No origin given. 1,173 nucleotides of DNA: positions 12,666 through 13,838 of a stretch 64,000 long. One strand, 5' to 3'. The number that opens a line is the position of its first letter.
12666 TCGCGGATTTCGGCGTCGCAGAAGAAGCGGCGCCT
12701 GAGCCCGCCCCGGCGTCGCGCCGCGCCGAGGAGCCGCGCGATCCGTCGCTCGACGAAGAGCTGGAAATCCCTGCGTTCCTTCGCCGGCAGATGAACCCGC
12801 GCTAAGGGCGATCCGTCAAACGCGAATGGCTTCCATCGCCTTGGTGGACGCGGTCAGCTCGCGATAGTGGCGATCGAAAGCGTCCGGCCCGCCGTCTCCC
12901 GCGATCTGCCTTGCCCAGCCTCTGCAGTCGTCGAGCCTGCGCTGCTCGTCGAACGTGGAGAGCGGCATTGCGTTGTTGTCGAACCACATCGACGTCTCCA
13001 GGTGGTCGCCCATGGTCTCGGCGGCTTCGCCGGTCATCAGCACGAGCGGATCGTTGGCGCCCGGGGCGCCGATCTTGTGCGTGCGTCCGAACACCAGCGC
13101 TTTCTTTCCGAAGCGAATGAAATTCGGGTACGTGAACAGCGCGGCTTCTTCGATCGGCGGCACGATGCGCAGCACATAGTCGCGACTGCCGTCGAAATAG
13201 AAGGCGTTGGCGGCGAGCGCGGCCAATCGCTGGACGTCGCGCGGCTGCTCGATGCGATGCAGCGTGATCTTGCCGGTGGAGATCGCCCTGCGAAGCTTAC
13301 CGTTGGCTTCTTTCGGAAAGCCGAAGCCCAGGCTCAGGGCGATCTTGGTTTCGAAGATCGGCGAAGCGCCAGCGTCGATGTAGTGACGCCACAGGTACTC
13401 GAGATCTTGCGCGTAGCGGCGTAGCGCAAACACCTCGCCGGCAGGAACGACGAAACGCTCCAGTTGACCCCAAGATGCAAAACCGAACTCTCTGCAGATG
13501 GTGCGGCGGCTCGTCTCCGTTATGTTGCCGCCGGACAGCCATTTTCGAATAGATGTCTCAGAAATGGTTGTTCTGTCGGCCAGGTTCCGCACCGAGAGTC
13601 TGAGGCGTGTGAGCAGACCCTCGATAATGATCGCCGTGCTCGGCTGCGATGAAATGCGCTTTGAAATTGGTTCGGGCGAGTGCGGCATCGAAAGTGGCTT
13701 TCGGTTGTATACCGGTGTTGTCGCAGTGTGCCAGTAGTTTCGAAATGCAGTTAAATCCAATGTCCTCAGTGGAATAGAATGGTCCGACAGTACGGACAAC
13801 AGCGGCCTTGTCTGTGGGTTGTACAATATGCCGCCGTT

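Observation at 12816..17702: Three-gene insertion between ftsZ and lpxC: HTH protein, soluble TraD/HerA-like ATPase with a novel N-terminal domain, and a large TPR protein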

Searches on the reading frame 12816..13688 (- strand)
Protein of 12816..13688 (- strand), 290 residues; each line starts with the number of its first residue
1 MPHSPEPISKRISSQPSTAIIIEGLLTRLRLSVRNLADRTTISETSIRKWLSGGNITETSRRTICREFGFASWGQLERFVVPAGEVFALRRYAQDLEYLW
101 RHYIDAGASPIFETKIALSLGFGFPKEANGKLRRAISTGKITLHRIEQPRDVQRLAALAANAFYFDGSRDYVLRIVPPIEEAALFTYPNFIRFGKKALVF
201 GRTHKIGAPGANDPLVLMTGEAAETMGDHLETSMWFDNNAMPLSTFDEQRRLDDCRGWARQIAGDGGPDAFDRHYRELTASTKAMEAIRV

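Call 3: search_protein_families(library=pfam, proteins=[window:12816-13688:-], max_evalue=0.1)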
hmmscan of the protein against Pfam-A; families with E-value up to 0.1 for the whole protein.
window:12816-13688:- (290 aa): 1 family
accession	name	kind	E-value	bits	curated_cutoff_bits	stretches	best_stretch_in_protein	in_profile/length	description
PF13560.12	HTH_31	-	0.091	13.5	27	0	28-55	12-39/64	Helix-turn-helix domain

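Call 4: search_protein_families(library=padloc, proteins=[window:12816-13688:-], max_evalue=0.1)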
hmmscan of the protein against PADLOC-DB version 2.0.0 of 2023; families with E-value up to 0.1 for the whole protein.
window:12816-13688:- (290 aa): 2 families
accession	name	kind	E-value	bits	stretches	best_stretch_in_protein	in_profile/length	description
PDLC04760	PDC-M64C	-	0.043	12.2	1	7-54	16-63/93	-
PDLC04133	mad1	-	0.078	11.3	0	30-58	5-33/60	mads_1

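Call 5: search_protein_families(library=ncbifam, proteins=[window:12816-13688:-], max_evalue=0.1)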
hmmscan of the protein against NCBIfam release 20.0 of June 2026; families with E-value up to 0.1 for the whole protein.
window:12816-13688:- (290 aa): 0 families

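Call 33: find_homologous_proteins(query=window:12816-13688:-)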
Query window:12816-13688:- (290 aa): 11 proteins with E <= 0.001 among 7779 candidates.
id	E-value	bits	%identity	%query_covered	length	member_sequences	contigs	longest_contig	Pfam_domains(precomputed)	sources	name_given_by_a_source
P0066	4.6e-186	635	96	100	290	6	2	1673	-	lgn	-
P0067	3.4e-119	415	68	96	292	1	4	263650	-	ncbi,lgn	ncbi:MAG: hypothetical protein AB7T59_14360 [Hyphomonadaceae bacterium]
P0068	2.9e-115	402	66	95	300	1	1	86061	-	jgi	jgi:hypothetical protein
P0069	1.5e-107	377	63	94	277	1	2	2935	PF13560.13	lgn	-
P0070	5.5e-102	359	60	98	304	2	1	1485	-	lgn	-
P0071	4.2e-87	310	53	93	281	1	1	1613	-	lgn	-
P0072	1.6e-81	292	53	90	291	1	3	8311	-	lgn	-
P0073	2.7e-79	284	48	93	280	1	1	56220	-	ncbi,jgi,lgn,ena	-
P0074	9.0e-79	283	48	94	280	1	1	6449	-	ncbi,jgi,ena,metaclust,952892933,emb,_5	jgi:transcriptional regulator with XRE-family HTH domain|metaclust:\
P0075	5.2e-78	280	48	94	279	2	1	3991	-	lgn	-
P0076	1.0e-76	276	47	94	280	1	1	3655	-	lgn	-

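Call 34: find_encoding_contigs(protein=P0073, flank=8000, max_places=3)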
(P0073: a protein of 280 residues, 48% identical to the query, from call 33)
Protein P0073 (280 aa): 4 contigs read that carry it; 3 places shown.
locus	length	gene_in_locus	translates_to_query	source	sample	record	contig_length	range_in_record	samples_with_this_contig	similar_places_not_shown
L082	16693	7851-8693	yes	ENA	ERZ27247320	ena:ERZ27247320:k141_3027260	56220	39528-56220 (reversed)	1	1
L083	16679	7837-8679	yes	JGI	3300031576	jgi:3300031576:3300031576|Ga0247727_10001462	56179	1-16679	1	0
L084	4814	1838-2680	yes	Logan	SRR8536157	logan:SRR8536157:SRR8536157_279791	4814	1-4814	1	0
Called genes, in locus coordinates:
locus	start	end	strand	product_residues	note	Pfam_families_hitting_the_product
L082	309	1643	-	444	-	PF02491:SHS2_FTSA, PF06723:MreB_Mbl, PF14450:FtsA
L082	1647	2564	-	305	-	PF08478:POTRA_1, PF03799:FtsQ_DivIB_C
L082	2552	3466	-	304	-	PF01820:Dala_Dala_lig_N, PF07478:Dala_Dala_lig_C, PF13535:ATP-grasp_4 (faint)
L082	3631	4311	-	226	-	-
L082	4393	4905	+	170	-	-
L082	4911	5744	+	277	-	PF00512:HisKA, PF02518:HATPase_c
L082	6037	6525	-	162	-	PF22784:PTP-SAK (weak), PF00782:DSPc, PF22785:Tc-R-P (weak), PF13350:Y_phosphatase3 (weak)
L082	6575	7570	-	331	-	-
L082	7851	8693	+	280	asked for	-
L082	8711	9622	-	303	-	PF01565:FAD_binding_4, PF02873:MurB_C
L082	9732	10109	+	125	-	PF20101:DUF6491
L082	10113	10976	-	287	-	PF12710:HAD (weak)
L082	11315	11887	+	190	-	-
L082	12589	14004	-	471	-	PF01225:Mur_ligase, PF08245:Mur_ligase_M, PF02875:Mur_ligase_C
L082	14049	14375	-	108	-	-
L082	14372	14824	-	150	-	PF04542:Sigma70_r2, PF08281:Sigma70_r4_2, PF04545:Sigma70_r4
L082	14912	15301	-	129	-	-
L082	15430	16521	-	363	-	PF03033:Glyco_transf_28, PF13439:Glyco_transf_4 (faint), PF13579:Glyco_trans_4_4 (weak), PF04101:Glyco_tran_28_C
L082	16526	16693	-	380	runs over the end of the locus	PF01098:FTSW_RODA_SPOVE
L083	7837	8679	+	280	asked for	-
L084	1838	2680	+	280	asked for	-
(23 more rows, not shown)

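Call 35: find_encoding_contigs(protein=P0072, flank=8000, max_places=3)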
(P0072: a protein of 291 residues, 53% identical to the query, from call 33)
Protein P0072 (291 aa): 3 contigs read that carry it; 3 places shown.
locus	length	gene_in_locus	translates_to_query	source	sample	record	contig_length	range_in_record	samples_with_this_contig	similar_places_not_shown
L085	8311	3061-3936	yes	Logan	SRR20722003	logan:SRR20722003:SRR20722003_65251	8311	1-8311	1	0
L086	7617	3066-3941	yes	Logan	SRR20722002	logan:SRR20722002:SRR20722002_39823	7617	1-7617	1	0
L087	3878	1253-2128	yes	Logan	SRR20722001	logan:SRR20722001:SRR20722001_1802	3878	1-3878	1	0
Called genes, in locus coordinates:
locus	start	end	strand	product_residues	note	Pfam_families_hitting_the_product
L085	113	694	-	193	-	-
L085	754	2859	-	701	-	PF01935:DUF87, PF10412:TrwB_AAD_bind, PF12696:TraG-D_C (weak)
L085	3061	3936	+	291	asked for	-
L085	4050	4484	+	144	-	PF03061:4HBT (weak)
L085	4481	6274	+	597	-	PF02771:Acyl-CoA_dh_N, PF02770:Acyl-CoA_dh_M, PF00441:Acyl-CoA_dh_1, PF12806:Acyl-CoA_dh_C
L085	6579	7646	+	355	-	PF13676:TIR_2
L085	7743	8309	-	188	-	?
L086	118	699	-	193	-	-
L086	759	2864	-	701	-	PF01935:DUF87, PF10412:TrwB_AAD_bind, PF12696:TraG-D_C (weak)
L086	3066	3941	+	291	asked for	-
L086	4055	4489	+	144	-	PF03061:4HBT (weak)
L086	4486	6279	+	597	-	PF02771:Acyl-CoA_dh_N, PF02770:Acyl-CoA_dh_M, PF00441:Acyl-CoA_dh_1, PF12806:Acyl-CoA_dh_C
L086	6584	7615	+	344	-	?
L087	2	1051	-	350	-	?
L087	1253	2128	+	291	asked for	-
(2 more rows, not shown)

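Call 45: find_encoding_contigs(protein=P0074, flank=6000, max_places=3)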
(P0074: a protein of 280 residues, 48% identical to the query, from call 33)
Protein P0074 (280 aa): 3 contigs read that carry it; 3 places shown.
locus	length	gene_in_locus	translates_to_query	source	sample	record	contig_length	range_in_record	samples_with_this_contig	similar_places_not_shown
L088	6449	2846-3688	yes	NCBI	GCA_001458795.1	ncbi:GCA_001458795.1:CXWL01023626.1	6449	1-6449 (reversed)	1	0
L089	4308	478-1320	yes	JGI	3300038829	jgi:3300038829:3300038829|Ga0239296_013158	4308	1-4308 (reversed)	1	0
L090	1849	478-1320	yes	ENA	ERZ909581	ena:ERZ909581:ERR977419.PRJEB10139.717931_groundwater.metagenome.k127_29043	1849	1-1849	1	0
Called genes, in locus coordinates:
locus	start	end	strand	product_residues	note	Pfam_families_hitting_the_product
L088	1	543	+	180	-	?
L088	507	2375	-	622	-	-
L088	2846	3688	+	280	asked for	-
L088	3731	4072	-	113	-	-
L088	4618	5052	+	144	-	PF01850:PIN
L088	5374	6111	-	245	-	PF22945:LEM-3_GIY-YIG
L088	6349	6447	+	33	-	?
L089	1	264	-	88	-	?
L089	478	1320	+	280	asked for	-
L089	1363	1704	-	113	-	-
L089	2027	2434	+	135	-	-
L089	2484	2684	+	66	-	-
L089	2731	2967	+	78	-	-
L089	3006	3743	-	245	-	PF22945:LEM-3_GIY-YIG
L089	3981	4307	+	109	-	?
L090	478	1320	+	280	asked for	-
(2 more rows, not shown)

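Call 51: predict_structure(alignment_id=A4)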
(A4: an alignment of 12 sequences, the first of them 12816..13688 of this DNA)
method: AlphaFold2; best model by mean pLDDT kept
length: 290 residues; sequences in the alignment: 12
mean_pLDDT: 81.9   pTM: 0.65
mean pLDDT of the five models: 81.9, 80.1, 79.3, 79.2, 79.2
residues with pLDDT >= 90: 107; 70-90: 135; 50-70: 29; < 50: 19
segments of 3 or more residues with pLDDT < 50: 1-13, 117-121
pLDDT, mean of each block of 10 residues (from residue 1): 36 63 85 92 93 90 87 74 64 76 87 66 72 92 89 93 91 86 73 88 68 77 84 85 90 96 95 96 86
secondary structure, 60 per line:
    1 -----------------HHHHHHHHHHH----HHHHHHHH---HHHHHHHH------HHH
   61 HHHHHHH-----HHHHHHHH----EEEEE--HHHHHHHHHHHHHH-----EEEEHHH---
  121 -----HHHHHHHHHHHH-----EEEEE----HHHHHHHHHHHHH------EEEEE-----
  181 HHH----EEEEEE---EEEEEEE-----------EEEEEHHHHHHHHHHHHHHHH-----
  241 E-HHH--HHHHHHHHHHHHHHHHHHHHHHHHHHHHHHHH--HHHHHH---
elements in order: H18-28 H33-40 H44-51 H58-67 H73-80 E85-89 H92-105 E111-114 H126-137 E143-147 H152-164 E171-175 E188-193 E197-203 E215-219 H220-235 H248-279 H282-287

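Call 53: search_protein_families(library=phrogs, proteins=[window:12816-13688:-], max_evalue=0.01)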
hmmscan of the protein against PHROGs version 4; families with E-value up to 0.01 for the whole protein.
window:12816-13688:- (290 aa): 1 family
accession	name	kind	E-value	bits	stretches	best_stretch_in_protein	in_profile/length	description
phrog_4779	-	transcription regulation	0.0022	19.5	1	18-64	3-49/98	transcriptional regulator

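Call 57: fold_search(model_id=the predicted structure, library=pdb)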
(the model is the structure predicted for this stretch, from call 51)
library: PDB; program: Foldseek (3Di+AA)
matches with E <= 10: 669; with E <= 0.001: 10
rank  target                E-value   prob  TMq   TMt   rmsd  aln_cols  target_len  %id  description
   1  4urj_A                3.1e-05  1.00  0.36  0.56   6.5       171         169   12  Crystal structure of human BJ-TSA-9 (released 2014-10-01)
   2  7e0m_B                4.6e-05  1.00  0.37  0.29   7.0       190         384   12  Crystal structure of phospholipase D (released 2021-12-22)
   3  7e0m_A                1.4e-04  1.00  0.37  0.29   6.8       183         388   12  Crystal structure of phospholipase D (released 2021-12-22)
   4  8v07_D                2.5e-04  1.00  0.38  0.29   6.0       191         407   15  Crystal structure of mouse PLD3 co-crystallized with 5'Pi-ssDNA for 30 days (released 2024-03-13)
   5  5qhm                  2.7e-04  1.00  0.39  0.62   6.0       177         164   12  PanDDA analysis group deposition of models with modelled events (e.g. bound ligands) -- Crystal Structure of human FAM83 (released 2018-12-19)
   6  8v07_C                3.5e-04  1.00  0.38  0.28   6.7       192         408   15  Crystal structure of mouse PLD3 co-crystallized with 5'Pi-ssDNA for 30 days (released 2024-03-13)
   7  6ehi_B                4.6e-04  1.00  0.33  0.53   6.5       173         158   11  NucT from Helicobacter pylori (released 2018-01-17)
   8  6ehi_D                4.6e-04  1.00  0.32  0.52   6.6       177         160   12  NucT from Helicobacter pylori (released 2018-01-17)
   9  6ehi_A                4.9e-04  1.00  0.33  0.54   6.6       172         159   12  NucT from Helicobacter pylori (released 2018-01-17)
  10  9fhk_A                5.8e-04  1.00  0.41  0.34   8.2       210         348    8  Structure of the F13 protein of Vaccinia virus (P21 crystal form) (released 2025-03-12)
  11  5bpd_C                1.1e-03  1.00  0.38  0.42   4.4       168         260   11  Structure of TrmBL2, an archaeal chromatin protein, shows a novel mode of DNA binding. (released 2015-09-02)
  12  3hsi_A                1.5e-03  1.00  0.38  0.26   8.0       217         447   11  Crystal structure of phosphatidylserine synthase Haemophilus influenzae Rd KW20 (released 2009-06-30)
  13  5box_A                1.7e-03  1.00  0.34  0.37   5.3       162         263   10  Structure of TrmBL2, an archaeal chromatin protein, shows a novel mode of DNA binding. (released 2015-09-02)
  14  5bpd_D                2.3e-03  1.00  0.37  0.40  18.7       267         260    9  Structure of TrmBL2, an archaeal chromatin protein, shows a novel mode of DNA binding. (released 2015-09-02)
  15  2ymb_C                2.7e-03  0.97  0.27  0.33  13.3       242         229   11  Structures of MITD1 (released 2012-10-24)
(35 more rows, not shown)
